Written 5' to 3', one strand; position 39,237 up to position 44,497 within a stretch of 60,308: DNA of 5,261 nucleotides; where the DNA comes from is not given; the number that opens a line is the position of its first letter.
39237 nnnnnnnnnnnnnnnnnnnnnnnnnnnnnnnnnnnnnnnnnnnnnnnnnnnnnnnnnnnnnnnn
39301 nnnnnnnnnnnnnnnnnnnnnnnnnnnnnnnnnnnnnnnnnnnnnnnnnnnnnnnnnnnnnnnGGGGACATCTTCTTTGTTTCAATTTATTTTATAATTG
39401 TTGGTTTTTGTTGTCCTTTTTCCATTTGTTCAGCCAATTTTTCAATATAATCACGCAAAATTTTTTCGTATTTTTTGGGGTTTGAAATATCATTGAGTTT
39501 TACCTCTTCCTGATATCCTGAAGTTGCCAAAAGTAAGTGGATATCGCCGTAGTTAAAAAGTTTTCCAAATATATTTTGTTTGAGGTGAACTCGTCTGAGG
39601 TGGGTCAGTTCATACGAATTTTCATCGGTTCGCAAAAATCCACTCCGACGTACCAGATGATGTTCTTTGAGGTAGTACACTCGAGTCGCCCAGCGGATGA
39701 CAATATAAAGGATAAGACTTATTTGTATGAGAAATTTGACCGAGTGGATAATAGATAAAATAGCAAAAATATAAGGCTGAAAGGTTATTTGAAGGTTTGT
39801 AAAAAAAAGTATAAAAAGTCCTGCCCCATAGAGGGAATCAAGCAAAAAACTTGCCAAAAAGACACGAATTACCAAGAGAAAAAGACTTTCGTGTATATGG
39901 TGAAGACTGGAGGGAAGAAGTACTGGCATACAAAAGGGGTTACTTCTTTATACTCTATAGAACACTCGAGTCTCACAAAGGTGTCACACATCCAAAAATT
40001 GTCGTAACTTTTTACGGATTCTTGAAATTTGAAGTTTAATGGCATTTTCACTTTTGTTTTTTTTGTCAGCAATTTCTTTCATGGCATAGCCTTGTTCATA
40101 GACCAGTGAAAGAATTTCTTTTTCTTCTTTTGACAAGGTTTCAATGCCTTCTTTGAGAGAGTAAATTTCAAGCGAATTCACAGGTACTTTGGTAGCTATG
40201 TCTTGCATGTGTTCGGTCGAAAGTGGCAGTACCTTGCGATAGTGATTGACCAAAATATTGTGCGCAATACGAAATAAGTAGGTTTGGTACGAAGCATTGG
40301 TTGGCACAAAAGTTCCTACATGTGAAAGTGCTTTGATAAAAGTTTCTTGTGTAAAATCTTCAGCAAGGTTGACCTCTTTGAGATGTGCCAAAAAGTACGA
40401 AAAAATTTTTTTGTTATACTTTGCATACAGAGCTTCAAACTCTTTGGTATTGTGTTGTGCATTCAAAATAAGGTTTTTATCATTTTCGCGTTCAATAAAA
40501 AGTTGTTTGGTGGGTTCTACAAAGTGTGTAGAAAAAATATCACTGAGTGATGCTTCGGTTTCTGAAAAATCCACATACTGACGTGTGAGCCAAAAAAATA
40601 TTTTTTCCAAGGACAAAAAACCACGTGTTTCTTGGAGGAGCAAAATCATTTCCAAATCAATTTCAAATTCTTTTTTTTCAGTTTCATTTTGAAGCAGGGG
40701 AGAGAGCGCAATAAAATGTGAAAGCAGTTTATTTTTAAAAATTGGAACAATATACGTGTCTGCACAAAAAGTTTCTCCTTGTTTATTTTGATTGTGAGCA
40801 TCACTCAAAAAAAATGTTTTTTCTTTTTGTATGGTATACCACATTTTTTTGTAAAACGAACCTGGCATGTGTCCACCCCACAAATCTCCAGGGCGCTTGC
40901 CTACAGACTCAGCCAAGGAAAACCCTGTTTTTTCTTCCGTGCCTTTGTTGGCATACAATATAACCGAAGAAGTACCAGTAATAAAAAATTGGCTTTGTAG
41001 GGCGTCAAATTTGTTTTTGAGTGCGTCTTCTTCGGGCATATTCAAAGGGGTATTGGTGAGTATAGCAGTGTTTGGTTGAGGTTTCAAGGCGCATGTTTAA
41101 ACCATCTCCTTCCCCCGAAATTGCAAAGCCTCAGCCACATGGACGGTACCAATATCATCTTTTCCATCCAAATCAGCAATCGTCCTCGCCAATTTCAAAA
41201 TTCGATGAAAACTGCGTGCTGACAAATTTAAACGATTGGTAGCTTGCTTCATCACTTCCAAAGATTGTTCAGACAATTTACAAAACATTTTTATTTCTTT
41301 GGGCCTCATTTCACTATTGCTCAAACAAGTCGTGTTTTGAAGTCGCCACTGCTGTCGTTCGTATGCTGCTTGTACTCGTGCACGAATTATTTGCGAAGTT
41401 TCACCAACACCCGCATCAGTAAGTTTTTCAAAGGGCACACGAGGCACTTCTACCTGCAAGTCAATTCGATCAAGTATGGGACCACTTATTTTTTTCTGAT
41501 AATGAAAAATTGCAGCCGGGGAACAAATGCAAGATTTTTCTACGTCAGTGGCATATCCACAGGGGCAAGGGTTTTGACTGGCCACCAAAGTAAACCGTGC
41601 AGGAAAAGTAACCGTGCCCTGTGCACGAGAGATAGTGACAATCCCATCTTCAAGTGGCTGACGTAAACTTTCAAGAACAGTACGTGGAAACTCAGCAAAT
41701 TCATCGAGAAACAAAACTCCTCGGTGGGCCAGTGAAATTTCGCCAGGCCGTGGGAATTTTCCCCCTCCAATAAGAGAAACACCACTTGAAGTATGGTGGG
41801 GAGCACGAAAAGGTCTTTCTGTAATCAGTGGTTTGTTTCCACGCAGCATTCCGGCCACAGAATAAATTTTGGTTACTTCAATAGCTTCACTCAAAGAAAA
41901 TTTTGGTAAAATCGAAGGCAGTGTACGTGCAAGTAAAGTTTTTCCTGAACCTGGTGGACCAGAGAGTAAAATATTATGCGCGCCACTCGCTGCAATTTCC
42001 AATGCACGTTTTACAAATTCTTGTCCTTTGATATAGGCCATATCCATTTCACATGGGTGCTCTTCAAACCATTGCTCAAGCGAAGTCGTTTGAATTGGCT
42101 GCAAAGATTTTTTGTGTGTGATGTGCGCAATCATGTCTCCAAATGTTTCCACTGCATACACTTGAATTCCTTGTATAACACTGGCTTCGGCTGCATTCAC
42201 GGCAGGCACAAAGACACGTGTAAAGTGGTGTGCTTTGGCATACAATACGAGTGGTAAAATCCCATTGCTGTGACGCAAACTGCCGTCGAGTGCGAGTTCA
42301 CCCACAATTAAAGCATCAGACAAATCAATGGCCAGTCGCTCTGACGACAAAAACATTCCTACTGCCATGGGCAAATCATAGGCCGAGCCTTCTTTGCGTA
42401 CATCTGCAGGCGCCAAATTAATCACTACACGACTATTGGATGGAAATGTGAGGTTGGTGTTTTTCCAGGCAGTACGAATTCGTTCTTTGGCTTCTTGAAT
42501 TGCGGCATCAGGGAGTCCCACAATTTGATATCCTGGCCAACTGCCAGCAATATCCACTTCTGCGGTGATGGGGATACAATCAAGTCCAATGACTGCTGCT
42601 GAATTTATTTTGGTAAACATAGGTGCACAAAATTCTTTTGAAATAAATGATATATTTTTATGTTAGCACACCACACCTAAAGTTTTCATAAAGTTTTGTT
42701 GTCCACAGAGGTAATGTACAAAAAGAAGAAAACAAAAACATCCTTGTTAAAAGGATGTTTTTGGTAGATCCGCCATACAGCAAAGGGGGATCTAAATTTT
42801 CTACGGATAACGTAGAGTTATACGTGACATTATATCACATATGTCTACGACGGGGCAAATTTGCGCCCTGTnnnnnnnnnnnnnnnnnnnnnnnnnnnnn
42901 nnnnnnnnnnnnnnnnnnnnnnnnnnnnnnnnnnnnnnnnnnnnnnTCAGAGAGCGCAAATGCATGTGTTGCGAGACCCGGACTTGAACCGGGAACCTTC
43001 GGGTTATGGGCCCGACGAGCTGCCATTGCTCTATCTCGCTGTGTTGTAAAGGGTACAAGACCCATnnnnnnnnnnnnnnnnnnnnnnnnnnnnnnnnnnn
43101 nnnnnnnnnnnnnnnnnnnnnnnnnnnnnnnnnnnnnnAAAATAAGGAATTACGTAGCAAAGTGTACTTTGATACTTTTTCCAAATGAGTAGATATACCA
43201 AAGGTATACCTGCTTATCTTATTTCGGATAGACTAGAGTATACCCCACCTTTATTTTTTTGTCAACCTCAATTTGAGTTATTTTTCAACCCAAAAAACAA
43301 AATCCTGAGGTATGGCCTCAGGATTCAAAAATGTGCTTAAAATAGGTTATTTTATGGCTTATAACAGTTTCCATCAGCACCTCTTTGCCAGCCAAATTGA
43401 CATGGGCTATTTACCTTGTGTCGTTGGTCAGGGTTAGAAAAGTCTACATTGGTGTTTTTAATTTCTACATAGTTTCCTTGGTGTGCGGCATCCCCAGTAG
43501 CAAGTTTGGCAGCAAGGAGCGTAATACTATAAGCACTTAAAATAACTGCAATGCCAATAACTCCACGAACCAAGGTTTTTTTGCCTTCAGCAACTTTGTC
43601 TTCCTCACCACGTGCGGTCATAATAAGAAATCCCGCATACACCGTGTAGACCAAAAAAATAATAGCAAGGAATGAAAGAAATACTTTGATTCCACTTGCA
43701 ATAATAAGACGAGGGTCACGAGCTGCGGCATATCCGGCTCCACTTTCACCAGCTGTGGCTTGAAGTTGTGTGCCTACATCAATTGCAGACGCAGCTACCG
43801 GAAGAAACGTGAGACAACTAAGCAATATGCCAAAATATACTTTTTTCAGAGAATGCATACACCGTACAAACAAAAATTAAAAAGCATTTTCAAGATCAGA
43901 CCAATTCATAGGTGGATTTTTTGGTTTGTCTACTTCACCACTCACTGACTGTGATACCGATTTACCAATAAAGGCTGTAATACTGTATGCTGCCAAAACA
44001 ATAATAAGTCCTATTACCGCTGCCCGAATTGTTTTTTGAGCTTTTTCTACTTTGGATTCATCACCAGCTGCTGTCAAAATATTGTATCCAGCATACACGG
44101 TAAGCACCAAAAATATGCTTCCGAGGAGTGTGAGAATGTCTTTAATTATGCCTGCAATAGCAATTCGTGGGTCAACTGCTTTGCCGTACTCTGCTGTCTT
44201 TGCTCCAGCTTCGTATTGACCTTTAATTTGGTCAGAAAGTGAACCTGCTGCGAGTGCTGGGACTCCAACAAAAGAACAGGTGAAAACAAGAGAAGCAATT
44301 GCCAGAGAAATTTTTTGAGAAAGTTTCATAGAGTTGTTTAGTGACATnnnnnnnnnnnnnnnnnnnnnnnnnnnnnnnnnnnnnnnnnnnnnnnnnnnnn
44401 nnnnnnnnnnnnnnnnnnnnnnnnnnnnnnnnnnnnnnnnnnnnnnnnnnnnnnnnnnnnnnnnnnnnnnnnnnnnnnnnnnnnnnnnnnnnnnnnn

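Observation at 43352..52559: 9.2-kb tandem array of 12 TrbC/VirB2-type pilin paralogs with a conserved core and hypervariable ectodomains, and no T4SS machinery in sight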

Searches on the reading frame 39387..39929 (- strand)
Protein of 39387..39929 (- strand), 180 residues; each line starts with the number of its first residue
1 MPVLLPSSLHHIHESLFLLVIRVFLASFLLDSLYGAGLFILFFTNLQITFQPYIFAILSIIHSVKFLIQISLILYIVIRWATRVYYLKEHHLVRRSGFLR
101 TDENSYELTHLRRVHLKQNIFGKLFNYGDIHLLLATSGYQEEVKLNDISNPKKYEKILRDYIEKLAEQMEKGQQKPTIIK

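Call 80: search_protein_families(library=pfam, proteins=[window:39387-39929:-], max_evalue=0.001)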
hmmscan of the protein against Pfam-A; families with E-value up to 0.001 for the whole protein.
window:39387-39929:- (180 aa): 1 family
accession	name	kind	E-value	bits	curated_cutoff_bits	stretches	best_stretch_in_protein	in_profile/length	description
PF03703.20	bPH_2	-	3.7e-09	37.1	22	1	80-154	1-74/78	Bacterial PH domain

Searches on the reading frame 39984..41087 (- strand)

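Call 7: search_protein_families(library=pfam, proteins=[window:39984-41087:-], max_evalue=0.001)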
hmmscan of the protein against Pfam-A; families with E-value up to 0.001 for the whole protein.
window:39984-41087:- (367 aa): 6 families
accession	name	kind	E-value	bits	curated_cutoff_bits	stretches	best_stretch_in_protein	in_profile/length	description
PF04542.20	Sigma70_r2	-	5e-11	42.7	24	1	220-285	1-67/71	Sigma-70 region 2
PF08281.18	Sigma70_r4_2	-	2.1e-09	37.3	25.7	1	313-361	6-54/54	Sigma-70, region 4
PF04545.22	Sigma70_r4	-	8.6e-08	32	24.1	1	315-363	2-50/50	Sigma-70, region 4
PF13426.13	PAS_9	-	1e-05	26.2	27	1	34-119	4-87/103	PAS domain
PF00196.25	GerE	-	4.4e-05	23.5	23.5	1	317-362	2-46/57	Bacterial regulatory proteins, luxR family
PF04297.20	UPF0122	-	0.00019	22.1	22.7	1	318-364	18-64/101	Putative helix-turn-helix protein, YlxM / p13 like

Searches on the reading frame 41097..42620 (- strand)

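Call 7: search_protein_families(library=pfam, proteins=[window:41097-42620:-], max_evalue=0.001)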
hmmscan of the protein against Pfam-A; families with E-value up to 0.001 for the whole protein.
window:41097-42620:- (507 aa): 10 families
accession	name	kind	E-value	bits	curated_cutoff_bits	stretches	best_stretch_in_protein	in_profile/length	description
PF01078.27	Mg_chelatase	-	2.2e-91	305.3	20.3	1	193-399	1-206/207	Magnesium chelatase, subunit ChlI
PF13541.12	ChlI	-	4.6e-37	127.1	27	1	21-142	2-121/121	Subunit ChlI of Mg-chelatase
PF13335.12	Mg_chelatase_C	-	1.4e-31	109.3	26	1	406-502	1-94/94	Magnesium chelatase, subunit ChlI C-terminal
PF07728.20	AAA_5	-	3e-08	34.2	22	0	300-353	67-125/139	AAA domain (dynein-related subfamily)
PF00493.29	MCM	-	1.1e-07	31.7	23.3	1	292-359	114-181/224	MCM P-loop domain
PF00158.32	Sigma54_activat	-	4e-06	27.1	20.2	0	289-329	83-123/168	Sigma-54 interaction domain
PF05496.18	RuvB_N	-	3.3e-05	24.1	27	0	199-235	11-54/159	Holliday junction DNA helicase RuvB P-loop domain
PF13191.12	AAA_16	-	4.6e-05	24.4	32.6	1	203-238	12-48/167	AAA ATPase domain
PF13401.12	AAA_22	-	0.00024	21.8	27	0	213-321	4-106/130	AAA domain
PF00004.35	AAA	-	0.00075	20.4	21.2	0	217-236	1-20/131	ATPase family associated with various cellular activities (AAA)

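Call 54: search_protein_families(library=ncbifam, proteins=[window:41097-42620:-], max_evalue=0.01)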
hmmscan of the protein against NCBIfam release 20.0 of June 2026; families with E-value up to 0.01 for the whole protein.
window:41097-42620:- (507 aa): 21 families
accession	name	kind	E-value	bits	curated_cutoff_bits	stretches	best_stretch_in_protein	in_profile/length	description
TIGR00368.1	TIGR00368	hypoth_equivalog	1.5e-175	584.6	362.4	1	6-502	2-499/499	YifB family Mg chelatase-like AAA ATPase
NF007365.0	PRK09862.1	equivalog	5.8e-117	391.3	530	1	6-503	7-493/506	YifB family Mg chelatase-like AAA ATPase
TIGR02902.1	spore_lonB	equivalog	6e-13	48.3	723.3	2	174-330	44-206/531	ATP-dependent protease LonB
TIGR02442.1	Cob-chelat-sub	hypoth_equivalog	4.6e-11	41.9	779.45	1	286-351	114-179/641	putative cobaltochelatase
TIGR02903.1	spore_lon_C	equivalog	1.8e-09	36.7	678.8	1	192-331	151-297/615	Lon family ATP-dependent protease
TIGR00764.1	lon_rel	equivalog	4.9e-09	35.3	516.6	1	197-248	20-71/608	ATP-dependent protease LonB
NF038308.1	RNA_repair_RtcR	equivalog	4.5e-07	29.1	650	0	288-313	267-292/530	RNA repair transcriptional activator RtcR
TIGR02031.1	BchD-ChlD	equivalog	1.8e-06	26.9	499.55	1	203-352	3-144/608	magnesium chelatase ATPase subunit D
TIGR02030.1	BchI-ChlI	equivalog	1.7e-05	24.2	466.95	1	286-351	118-183/337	magnesium chelatase ATPase subunit I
NF000868.0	PRK00080.1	equivalog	5.1e-05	22.3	282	0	198-237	28-74/330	Holliday junction branch migration DNA helicase RuvB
TIGR00416.1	sms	equivalog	6.5e-05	21.9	403.05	1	73-163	365-453/454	DNA repair protein RadA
NF003745.1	PRK05342.1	equivalog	0.00014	20.9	359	1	215-250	110-146/418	ATP-dependent Clp protease ATP-binding subunit ClpX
TIGR00382.1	clpX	equivalog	0.00017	20.8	370.75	1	214-251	117-155/414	ATP-dependent protease ATP-binding subunit ClpX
NF011953.0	PRK15424.1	equivalog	0.00018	20.3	703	1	142-330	167-353/538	propionate catabolism operon regulatory protein PrpR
NF003451.0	PRK05022.1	equivalog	0.00026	19.9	476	0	286-319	271-304/512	nitric oxide reductase transcriptional regulator NorR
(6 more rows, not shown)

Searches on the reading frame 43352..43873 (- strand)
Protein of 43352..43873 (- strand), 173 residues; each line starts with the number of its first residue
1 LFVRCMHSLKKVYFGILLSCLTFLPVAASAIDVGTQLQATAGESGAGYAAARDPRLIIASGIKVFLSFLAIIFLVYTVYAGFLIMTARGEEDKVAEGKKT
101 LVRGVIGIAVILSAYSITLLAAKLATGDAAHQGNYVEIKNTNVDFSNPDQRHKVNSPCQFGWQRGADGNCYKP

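Call 54: search_protein_families(library=ncbifam, proteins=[window:43352-43873:-], max_evalue=0.01)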
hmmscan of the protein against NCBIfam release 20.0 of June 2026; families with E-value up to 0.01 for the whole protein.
window:43352-43873:- (173 aa): 1 family
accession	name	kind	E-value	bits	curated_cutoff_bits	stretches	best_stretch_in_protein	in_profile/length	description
NF045849.1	ICE_MMCAP2_0565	equivalog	4.1e-05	23.2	40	1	57-122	12-77/80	Mbov_0395 family pilin-like conjugal transfer protein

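Call 80: search_protein_families(library=pfam, proteins=[window:43352-43873:-], max_evalue=0.001)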
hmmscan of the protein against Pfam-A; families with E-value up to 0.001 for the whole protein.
window:43352-43873:- (173 aa): 1 family
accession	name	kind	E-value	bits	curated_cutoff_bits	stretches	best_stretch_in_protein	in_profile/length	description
PF18895.5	T4SS_pilin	-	1.9e-06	28.3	26.6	1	69-117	20-67/71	Type IV secretion system pilin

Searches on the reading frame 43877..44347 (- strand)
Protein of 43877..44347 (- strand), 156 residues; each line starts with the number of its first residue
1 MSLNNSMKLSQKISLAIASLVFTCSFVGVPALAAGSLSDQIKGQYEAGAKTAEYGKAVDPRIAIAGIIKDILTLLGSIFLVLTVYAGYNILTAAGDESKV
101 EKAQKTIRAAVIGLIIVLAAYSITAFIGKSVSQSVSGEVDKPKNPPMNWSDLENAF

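Call 47: search_protein_families(library=pfam, proteins=[window:43877-44347:-], max_evalue=0.01)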
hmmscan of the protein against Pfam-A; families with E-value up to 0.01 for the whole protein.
window:43877-44347:- (156 aa): 1 family
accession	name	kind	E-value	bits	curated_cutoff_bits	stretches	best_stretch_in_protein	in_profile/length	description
PF18895.5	T4SS_pilin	-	2.3e-07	31.2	26.6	1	68-126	12-70/71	Type IV secretion system pilin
